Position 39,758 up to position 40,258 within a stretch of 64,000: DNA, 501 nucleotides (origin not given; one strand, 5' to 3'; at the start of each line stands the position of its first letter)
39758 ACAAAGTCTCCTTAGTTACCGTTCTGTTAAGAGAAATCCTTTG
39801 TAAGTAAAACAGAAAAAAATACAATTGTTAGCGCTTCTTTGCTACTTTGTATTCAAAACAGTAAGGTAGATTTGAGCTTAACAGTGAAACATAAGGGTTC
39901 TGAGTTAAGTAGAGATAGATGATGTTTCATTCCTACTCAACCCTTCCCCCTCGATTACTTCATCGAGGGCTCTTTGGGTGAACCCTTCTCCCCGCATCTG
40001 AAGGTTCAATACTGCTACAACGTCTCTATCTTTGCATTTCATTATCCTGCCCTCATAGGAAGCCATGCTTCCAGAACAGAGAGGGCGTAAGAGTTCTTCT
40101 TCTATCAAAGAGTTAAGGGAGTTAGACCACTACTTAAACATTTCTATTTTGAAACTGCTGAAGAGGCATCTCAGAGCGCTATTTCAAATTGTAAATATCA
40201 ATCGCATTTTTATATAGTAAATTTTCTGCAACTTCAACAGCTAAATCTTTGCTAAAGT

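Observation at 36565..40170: Two inverted GC-rich MITE-like repeats with TnpB C-terminus-like remnants bracket a 3.06-kb three-gene segment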

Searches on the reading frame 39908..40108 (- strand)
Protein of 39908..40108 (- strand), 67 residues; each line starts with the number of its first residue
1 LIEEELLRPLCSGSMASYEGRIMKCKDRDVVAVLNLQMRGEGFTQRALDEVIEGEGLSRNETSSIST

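Call 7: search_protein_families(library=pfam, proteins=[window:39908-40108:-], max_evalue=1)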
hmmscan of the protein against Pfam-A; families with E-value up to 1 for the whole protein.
seq(67 aa): 1 family
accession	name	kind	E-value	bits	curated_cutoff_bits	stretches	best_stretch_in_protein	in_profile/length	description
PF21838.2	DUF6897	-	0.17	12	23.9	1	11-52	18-53/58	Domain of unknown function (DUF6897)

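Call 8: search_protein_families(library=ncbifam, proteins=[window:39908-40108:-], max_evalue=1)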
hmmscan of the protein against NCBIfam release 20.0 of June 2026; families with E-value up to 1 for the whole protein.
seq(67 aa): 0 families

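Call 10: find_homologous_proteins(query=window:39908-40108:-, max_evalue=10)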
Query seq(67 aa) (67 aa): 39 proteins with E <= 10 among 39 candidates.
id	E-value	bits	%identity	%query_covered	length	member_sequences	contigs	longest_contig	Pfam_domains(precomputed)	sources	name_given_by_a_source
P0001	2.7e-35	136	100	100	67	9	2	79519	-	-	-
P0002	4.0e-34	132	99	100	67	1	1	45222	-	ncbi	ncbi:MAG: hypothetical protein QXY91_02315 [Thermoproteota archaeon]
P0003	1.7e-32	127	93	100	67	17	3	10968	-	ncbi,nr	ncbi:MAG: hypothetical protein JTT16_00100 [Candidatus Brockarchaeota archaeon]|nr:hypothetical prot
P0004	2.0e-30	120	88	99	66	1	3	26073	-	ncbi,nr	ncbi:MAG: hypothetical protein JTT16_00965 [Candidatus Brockarchaeota archaeon]|nr:hypothetical prot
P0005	2.8e-30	120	86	99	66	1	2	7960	-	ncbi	ncbi:MAG: hypothetical protein QXS21_06640 [Thermoproteota archaeon]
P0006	8.4e-30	118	86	99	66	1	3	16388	-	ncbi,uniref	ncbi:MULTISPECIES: hypothetical protein [Thermoprotei]|uniref:hypothetical protein n=1 Tax=Thermopro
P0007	3.4e-28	113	86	94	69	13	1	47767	-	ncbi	ncbi:MAG: hypothetical protein QW342_02795 [Thermoproteota archaeon]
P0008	2.0e-27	111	89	91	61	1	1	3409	-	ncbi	ncbi:MAG: hypothetical protein QXV57_09465, partial [Thermoproteota archaeon]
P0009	1.2e-26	109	81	99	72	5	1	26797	-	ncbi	ncbi:MAG: zinc ribbon domain-containing protein [Thermoproteota archaeon]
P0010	1.3e-26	108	81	99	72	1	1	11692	PF07282.19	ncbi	ncbi:MAG: zinc ribbon domain-containing protein [Thermoproteota archaeon]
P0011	5.1e-26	107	79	99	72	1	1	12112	-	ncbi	ncbi:MAG: zinc ribbon domain-containing protein [Thermoproteota archaeon]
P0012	5.1e-25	103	81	100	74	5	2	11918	PF07282.19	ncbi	ncbi:MAG: zinc ribbon domain-containing protein [Thermoproteota archaeon]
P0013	4.9e-23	97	79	99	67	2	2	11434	-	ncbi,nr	ncbi:MAG: hypothetical protein JTT16_05145 [Candidatus Brockarchaeota archaeon]|nr:hypothetical prot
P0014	5.6e-23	97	86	84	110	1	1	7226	PF07282.19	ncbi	ncbi:MAG: zinc ribbon domain-containing protein, partial [Thermoproteota archaeon]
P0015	2.8e-22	95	86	79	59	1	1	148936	-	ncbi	ncbi:MAG: hypothetical protein QW260_00305 [Thermoproteota archaeon]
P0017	3.3e-20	88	79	84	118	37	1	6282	PF07282.19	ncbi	ncbi:MAG: transposase, partial [Thermoproteota archaeon]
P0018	6.8e-20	87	77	84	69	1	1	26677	-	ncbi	ncbi:MAG: hypothetical protein QXY91_03750, partial [Thermoproteota archaeon]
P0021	1.2e-18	83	76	84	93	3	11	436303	PF07282.19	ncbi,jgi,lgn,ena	ncbi:MAG: zinc ribbon domain-containing protein [Candidatus Jordarchaeales archaeon]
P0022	4.9e-18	82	76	88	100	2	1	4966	PF07282.19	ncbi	ncbi:MAG: zinc ribbon domain-containing protein, partial [Candidatus Bathyarchaeia archaeon]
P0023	6.8e-17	78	68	84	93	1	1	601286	PF07282.19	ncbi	ncbi:MAG: transposase [Thermoprotei archaeon]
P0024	1.1e-16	77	69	88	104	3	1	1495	PF07282.19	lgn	-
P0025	5.2e-16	75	69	84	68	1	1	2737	PF07282.19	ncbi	ncbi:MAG: zinc ribbon domain-containing protein, partial [Nitrososphaerales archaeon]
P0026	1.2e-15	74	75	73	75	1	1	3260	PF07282.19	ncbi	ncbi:MAG: zinc ribbon domain-containing protein, partial [Nitrososphaerota archaeon]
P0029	6.1e-14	69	74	76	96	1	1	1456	PF07282.19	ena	-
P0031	2.1e-12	64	68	70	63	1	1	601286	PF07282.19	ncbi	ncbi:MAG: zinc ribbon domain-containing protein [Thermoprotei archaeon]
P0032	6.6e-12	62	64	84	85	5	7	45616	PF07282.19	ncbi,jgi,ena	ncbi:MAG: zinc ribbon domain-containing protein [Candidatus Bathyarchaeia archaeon]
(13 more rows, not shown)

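Call 12: find_encoding_contigs(protein=P0017, flank=6000, max_places=10)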
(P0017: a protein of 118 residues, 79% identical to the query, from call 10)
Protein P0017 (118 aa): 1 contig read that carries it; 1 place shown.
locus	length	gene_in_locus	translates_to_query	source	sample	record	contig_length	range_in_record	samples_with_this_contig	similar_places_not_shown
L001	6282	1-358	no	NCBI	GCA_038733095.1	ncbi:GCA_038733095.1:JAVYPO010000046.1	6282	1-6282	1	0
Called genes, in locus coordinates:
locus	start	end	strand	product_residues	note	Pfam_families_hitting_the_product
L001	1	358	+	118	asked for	PF07282:Cas12f1-like_TNB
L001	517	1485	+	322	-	PF13527:Acetyltransf_9 (faint), PF00583:Acetyltransf_1, PF13508:Acetyltransf_7, PF14542:Acetyltransf_CG (faint), PF13673:Acetyltransf_10, PF00583:Acetyltransf_1, PF13508:Acetyltransf_7, PF08445:FR47 (weak)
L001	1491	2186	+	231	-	PF02585:PIG-L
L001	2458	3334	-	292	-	PF08240:ADH_N, PF16912:Glu_dehyd_C (weak), PF00107:ADH_zinc_N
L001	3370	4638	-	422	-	PF01321:Creatinase_N, PF00557:Peptidase_M24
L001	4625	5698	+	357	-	PF08240:ADH_N, PF16912:Glu_dehyd_C, PF00107:ADH_zinc_N, PF13602:ADH_zinc_N_2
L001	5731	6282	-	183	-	PF00296:Bac_luciferase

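Call 13: find_encoding_contigs(protein=P0001, flank=10000, max_places=10)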
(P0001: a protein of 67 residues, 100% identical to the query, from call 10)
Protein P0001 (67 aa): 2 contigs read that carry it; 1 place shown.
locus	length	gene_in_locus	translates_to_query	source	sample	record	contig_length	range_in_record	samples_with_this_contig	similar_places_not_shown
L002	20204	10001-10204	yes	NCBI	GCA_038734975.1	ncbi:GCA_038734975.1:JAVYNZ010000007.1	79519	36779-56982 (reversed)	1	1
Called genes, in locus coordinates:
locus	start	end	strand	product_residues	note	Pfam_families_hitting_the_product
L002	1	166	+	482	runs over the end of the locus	PF09992:NAGPA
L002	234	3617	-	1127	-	PF10509:GalKase_gal_bdg, PF00288:GHMP_kinases_N, PF08544:GHMP_kinases_C (faint)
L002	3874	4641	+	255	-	PF01208:URO-D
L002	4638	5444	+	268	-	PF00149:Metallophos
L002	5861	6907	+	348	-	PF01408:GFO_IDH_MocA, PF03807:F420_oxidored (weak), PF02894:GFO_IDH_MocA_C, PF22725:GFO_IDH_MocA_C3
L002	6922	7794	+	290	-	PF01261:AP_endonuc_2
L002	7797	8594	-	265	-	PF01261:AP_endonuc_2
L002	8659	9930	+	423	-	-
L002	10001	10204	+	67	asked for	-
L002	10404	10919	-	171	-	-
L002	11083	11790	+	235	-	-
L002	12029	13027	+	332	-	PF01408:GFO_IDH_MocA, PF02894:GFO_IDH_MocA_C, PF22725:GFO_IDH_MocA_C3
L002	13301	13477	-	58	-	-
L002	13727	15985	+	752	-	PF00664:ABC_membrane, PF00005:ABC_tran, PF13304:AAA_21 (faint), PF08909:DUF1854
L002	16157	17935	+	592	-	PF00482:T2SSF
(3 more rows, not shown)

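Call 16: find_related_loci(query=A3, collection=genome_contigs, flank=3000)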
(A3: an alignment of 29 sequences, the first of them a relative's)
Query A3 (118 aa) in genome_contigs; peptide patterns used: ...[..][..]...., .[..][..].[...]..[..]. (x = any residue, [..] = any of these).
295 stretches matched a pattern; 101 encode a relative of the query (tblastn E <= 1e-3); the best 80 are kept; 80 distinct loci.
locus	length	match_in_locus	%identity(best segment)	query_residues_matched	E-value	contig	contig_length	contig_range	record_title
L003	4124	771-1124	86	1-118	5e-70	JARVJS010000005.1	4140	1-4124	MAG: Nitrososphaeria archaeon isolate DRTY7.bin_36 NODE_1977_length_4140_cov_8.23281, whole genome shotgun sequence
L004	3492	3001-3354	75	1-118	4e-58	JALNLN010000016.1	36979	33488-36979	MAG: Candidatus Geocrenenecus dongiae isolate ZZQ.bins.17.201803 NODE_768_length_36979_cov_21.871757, whole genome shotg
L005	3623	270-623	74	1-118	1e-57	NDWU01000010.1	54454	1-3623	MAG: Candidatus Terraquivivens tikiterensis isolate NZ13-MG1 contig_220_9, whole genome shotgun sequence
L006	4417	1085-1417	76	1-111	1e-55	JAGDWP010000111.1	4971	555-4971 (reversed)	MAG: Nitrososphaerales archaeon isolate KUA_Bin06 NODE_3095_length_4971_cov_15.219284, whole genome shotgun sequence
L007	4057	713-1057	73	1-118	2e-55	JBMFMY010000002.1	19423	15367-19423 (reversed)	MAG: Candidatus Methanomethylicaceae archaeon isolate KM4337-33 NODE_2_length_19423_cov_3.178815, whole genome shotgun s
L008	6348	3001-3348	75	1-118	5e-55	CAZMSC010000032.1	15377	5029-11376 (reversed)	MAG TPA_asm: uncultured Candidatus Bathyarchaeia archaeon isolate SRP104967_co1_102 genome assembly, contig: NODE_1285_l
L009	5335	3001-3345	72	1-115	9e-55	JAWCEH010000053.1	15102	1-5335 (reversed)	MAG: Candidatus Bathyarchaeia archaeon isolate JZ-1_201912_bins_83 JZ-1_201912_bins_83_scaffold_53, whole genome shotgun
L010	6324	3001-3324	75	1-108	1e-54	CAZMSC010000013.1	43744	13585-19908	MAG TPA_asm: uncultured Candidatus Bathyarchaeia archaeon isolate SRP104967_co1_102 genome assembly, contig: NODE_248_le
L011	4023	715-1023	80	1-103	2e-54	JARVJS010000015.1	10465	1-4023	MAG: Nitrososphaeria archaeon isolate DRTY7.bin_36 NODE_873_length_10465_cov_10.2785, whole genome shotgun sequence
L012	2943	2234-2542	80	1-103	3e-54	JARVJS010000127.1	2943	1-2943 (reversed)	MAG: Nitrososphaeria archaeon isolate DRTY7.bin_36 NODE_2756_length_2943_cov_8.38171, whole genome shotgun sequence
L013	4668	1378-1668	85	22-118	2e-53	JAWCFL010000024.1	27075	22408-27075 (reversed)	MAG: Candidatus Jordarchaeales archaeon isolate JZ-1_202007_bins_29 JZ-1_202007_bins_29_scaffold_24, whole genome shotgu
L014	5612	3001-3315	78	1-105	2e-53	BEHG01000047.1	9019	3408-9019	Archaeon HR04 DNA, contig: NODE_2293_47, isolate: HRbin04, whole genome shotgun sequence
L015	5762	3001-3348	71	1-118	2e-52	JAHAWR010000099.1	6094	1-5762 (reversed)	MAG: Candidatus Jordarchaeia archaeon isolate QC4 QC4_scaffold_10891_curated, whole genome shotgun sequence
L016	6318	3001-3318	75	1-106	2e-52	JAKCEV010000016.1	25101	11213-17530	MAG: Candidatus Wolframiiraptor allenii isolate LGB-01.bin.22 NODE_316_length_25101_cov_23.842330, whole genome shotgun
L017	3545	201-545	70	1-118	1e-51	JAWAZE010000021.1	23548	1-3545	MAG: Candidatus Bathyarchaeia archaeon isolate ZZQ_201803_bins_71 ZZQ_201803_bins_71_scaffold_21, whole genome shotgun s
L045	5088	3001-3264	66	1-88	1e-35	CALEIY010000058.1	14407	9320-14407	MAG TPA_asm: Candidatus Bathyarchaeota archaeon isolate SRR6823441_bin.104_CONCOCT_v1.1_MAG genome assembly, contig: ERZ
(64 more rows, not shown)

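Call 20: find_encoding_contigs(protein=P0002, flank=10000, max_places=5)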
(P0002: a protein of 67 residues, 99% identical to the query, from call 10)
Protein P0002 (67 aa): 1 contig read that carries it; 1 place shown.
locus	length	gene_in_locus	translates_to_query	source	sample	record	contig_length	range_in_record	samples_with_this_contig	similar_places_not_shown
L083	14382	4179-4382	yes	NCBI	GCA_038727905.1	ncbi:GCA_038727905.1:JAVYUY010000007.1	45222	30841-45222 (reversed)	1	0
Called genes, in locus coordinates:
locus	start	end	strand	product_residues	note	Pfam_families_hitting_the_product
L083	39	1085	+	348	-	PF01408:GFO_IDH_MocA, PF03807:F420_oxidored (weak), PF02894:GFO_IDH_MocA_C, PF22725:GFO_IDH_MocA_C3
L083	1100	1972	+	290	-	PF01261:AP_endonuc_2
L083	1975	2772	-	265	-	PF01261:AP_endonuc_2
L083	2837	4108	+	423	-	-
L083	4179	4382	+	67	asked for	-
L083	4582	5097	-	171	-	-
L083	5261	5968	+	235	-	-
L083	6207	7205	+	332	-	PF01408:GFO_IDH_MocA, PF02894:GFO_IDH_MocA_C, PF22725:GFO_IDH_MocA_C3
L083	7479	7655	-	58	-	-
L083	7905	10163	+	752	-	PF00664:ABC_membrane, PF00005:ABC_tran, PF13304:AAA_21 (faint), PF08909:DUF1854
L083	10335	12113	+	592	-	PF00482:T2SSF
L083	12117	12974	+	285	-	-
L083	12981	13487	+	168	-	-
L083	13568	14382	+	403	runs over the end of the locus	-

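Call 27: search_protein_families(library=pfam, proteins=[L004:2203-3357:+, L008:2203-3351:+], max_evalue=0.01)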
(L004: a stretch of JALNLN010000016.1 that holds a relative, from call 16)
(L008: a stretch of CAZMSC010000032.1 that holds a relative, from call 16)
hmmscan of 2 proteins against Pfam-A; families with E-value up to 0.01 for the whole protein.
L004:2203-3357:+ (384 aa): 2 families
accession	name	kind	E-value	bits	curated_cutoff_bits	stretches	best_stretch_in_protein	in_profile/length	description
PF07282.18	Cas12f1-like_TNB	-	5.7e-17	62.1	26.3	1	288-350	3-60/60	Cas12f1-like, TNB domain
PF01385.25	OrfB_IS605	-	8.4e-09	36.1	30.5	1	162-257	10-109/120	Probable transposase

L008:2203-3351:+ (382 aa): 2 families
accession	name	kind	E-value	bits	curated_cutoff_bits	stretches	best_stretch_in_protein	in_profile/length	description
PF07282.18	Cas12f1-like_TNB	-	9.6e-17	61.3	26.3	1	288-350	3-60/60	Cas12f1-like, TNB domain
PF01385.25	OrfB_IS605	-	3.1e-06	27.8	30.5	1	163-253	11-105/120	Probable transposase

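Call 45: search_protein_families(library=pfam, proteins=[L045:1560-2207:+, L045:2194-3375:+], max_evalue=0.001)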
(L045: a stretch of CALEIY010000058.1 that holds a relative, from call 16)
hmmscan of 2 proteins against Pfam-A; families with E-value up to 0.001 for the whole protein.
L045:1560-2207:+ (215 aa): 4 families
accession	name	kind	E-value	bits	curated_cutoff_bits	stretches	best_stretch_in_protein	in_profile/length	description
PF00239.26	Resolvase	-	3.8e-27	95.6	23.3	1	71-202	1-136/145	Resolvase, N terminal domain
PF12728.13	HTH_17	-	2.2e-12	47.5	27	1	14-61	1-47/51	Helix-turn-helix domain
PF00376.29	MerR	-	5.1e-12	45.9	28.2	1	16-51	1-37/38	MerR family regulatory protein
PF13411.12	MerR_1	-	2.9e-07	30.9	21.6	1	16-51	2-37/69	MerR HTH family regulatory protein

L045:2194-3375:+ (393 aa): 2 families
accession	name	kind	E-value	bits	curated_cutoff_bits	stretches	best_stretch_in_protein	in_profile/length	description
PF07282.18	Cas12f1-like_TNB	-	8.9e-20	71.1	26.3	1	290-353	2-60/60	Cas12f1-like, TNB domain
PF01385.25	OrfB_IS605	-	7.8e-11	42.7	30.5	1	159-261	4-110/120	Probable transposase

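Call 54: find_encoding_contigs(protein=P0003, flank=1500, max_places=10)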
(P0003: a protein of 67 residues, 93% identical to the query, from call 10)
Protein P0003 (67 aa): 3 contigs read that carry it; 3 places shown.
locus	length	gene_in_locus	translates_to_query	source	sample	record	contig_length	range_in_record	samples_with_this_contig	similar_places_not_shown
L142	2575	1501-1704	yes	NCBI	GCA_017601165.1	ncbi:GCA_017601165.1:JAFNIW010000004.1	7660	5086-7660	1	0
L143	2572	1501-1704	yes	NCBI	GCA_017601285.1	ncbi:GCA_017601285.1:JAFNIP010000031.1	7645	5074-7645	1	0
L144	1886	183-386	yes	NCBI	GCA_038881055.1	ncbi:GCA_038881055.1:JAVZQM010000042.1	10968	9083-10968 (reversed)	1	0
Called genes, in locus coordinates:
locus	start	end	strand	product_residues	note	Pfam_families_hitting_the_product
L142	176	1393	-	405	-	PF00155:Aminotran_1_2, PF12897:Asp_aminotransf (weak)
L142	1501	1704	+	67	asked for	-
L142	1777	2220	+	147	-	PF01155:HypA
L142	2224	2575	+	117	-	PF02374:ArsA_ATPase (weak), PF09140:MipZ (weak), PF10609:ParA, PF13614:AAA_31 (weak), PF01656:CbiA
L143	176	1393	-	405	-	PF00155:Aminotran_1_2, PF12897:Asp_aminotransf (weak)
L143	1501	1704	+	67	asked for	-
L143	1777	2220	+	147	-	PF01155:HypA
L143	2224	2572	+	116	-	PF02374:ArsA_ATPase (weak), PF09140:MipZ (weak), PF10609:ParA, PF13614:AAA_31 (weak), PF01656:CbiA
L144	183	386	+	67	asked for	-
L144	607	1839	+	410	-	PF00291:PALP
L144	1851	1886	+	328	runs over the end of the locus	PF22700:MVD-like_N (weak), PF00288:GHMP_kinases_N, PF08544:GHMP_kinases_C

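Call 55: find_encoding_contigs(protein=P0006, flank=1500, max_places=10)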
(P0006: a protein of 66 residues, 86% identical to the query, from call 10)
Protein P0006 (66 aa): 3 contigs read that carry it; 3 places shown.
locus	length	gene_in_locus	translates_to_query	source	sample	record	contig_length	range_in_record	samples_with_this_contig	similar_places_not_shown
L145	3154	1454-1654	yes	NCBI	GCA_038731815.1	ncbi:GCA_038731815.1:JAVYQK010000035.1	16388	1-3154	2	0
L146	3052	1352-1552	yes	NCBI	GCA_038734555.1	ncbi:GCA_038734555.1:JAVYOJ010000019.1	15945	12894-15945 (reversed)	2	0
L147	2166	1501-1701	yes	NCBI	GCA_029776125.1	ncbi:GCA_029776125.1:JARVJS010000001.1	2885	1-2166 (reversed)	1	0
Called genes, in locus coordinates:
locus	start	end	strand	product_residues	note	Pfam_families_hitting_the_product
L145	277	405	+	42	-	-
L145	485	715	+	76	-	PF04014:MazE_antitoxin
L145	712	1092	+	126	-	PF01850:PIN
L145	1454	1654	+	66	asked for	-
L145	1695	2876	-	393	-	PF13173:AAA_14, PF13635:DUF4143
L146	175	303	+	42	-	-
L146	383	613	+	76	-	PF04014:MazE_antitoxin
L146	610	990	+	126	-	PF01850:PIN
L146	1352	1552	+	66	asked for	-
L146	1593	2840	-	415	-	PF13173:AAA_14, PF13635:DUF4143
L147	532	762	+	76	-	PF04014:MazE_antitoxin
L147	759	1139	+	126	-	PF01850:PIN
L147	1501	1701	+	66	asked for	-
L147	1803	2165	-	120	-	?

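Call 56: find_encoding_contigs(protein=P0009, flank=1500, max_places=10)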
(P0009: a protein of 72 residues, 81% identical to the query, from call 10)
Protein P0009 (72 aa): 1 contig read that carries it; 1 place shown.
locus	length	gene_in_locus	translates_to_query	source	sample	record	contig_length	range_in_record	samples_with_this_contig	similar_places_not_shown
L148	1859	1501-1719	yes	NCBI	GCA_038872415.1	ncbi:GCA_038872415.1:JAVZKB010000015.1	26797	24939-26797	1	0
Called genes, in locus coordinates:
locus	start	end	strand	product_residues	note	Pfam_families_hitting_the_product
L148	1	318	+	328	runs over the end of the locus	PF00005:ABC_tran, PF13304:AAA_21 (faint), PF08352:oligo_HPY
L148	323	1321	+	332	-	PF00005:ABC_tran, PF08352:oligo_HPY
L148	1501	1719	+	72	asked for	-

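Call 61: find_encoding_contigs(protein=P0018, flank=3000, max_places=5)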
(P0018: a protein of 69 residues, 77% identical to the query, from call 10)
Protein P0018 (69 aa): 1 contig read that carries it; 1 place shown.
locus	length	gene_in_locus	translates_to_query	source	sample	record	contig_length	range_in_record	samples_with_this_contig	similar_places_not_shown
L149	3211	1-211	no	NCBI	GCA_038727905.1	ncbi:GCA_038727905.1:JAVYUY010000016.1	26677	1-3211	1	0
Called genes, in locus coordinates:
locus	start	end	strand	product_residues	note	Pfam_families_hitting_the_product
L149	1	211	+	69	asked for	?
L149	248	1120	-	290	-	PF08902:DUF1848 (faint), PF04055:Radical_SAM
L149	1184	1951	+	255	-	PF13353:Fer4_12 (weak), PF04055:Radical_SAM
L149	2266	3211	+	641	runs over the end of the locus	PF07676:PD40 (faint), PF02129:Peptidase_S15, PF00561:Abhydrolase_1, PF01738:DLH (faint), PF12146:Hydrolase_4 (faint), PF20434:BD-FAE, PF00326:Peptidase_S9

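Call 80: search_dna_similar(query=L004:2203-3357:+, collection=plasmids, mode=protein, max_rows=10)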
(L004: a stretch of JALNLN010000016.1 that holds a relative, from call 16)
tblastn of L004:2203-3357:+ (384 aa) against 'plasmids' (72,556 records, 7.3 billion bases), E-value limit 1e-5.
Records with a match: 221; places in all: 320; records where one place covers at least 80% of the query: 1.
Best place of each record, by identity: <60% 221.
By first word of the organism name: Bacillus 68; Clostridium 15; Streptomyces 14; Thermus 14; Haladaptatus 7; Natrinema 6; Sulfolobus 4; Halobacterium 4; Natronorubrum 4; Limosilactobacillus 4; and 56 more.
By predicted mobility (MOB-suite, as given by PLSDB): non-mobilizable 190; mobilizable 20; conjugative 11.
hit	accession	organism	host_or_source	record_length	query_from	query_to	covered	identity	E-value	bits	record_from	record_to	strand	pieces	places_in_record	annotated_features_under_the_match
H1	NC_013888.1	Methanocaldococcus sp. FS406-22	-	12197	16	354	88%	32.0%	5e-34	140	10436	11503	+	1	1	zinc ribbon domain-containing protein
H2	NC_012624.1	Sulfolobus islandicus Y.N.15.51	-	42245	65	368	79%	28.8%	2e-23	109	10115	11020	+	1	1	RNA-guided endonuclease TnpB family protein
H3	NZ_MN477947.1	Pyrococcus abyssi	-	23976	67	354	75%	30.0%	1e-18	96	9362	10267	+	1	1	IS200/IS605 family accessory protein TnpB-related protein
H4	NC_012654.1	Clostridium botulinum Ba4 str. 657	-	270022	100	350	65%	28.6%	5e-6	56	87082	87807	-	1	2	tnpB: IS200/IS605 family element RNA-guided endonuclease TnpB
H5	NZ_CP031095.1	Clostridium botulinum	Homo sapiens,human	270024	100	350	65%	28.6%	5e-6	56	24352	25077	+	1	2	tnpB: IS200/IS605 family element RNA-guided endonuclease TnpB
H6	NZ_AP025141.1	Clostridium botulinum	Homo sapiens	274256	100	350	65%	28.6%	5e-6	56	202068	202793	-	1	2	tnpB: IS200/IS605 family element RNA-guided endonuclease TnpB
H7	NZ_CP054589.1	Halolamina sp. CBA1230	solar salt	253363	100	358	67%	27.0%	5e-12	75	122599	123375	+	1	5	RNA-guided endonuclease TnpB family protein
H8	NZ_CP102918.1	Clostridium botulinum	Pate collected as part of botulism ...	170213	72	354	74%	24.6%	3e-11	73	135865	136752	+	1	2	RNA-guided endonuclease TnpB family protein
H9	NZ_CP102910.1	Clostridium botulinum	Homo sapiens,Fecal sample from botulism ...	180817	72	354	74%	24.6%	3e-11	73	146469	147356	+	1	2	RNA-guided endonuclease TnpB family protein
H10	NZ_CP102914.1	Clostridium botulinum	Homo sapiens,Fecal sample from botulism ...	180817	72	354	74%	24.6%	3e-11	73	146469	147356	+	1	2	RNA-guided endonuclease TnpB family protein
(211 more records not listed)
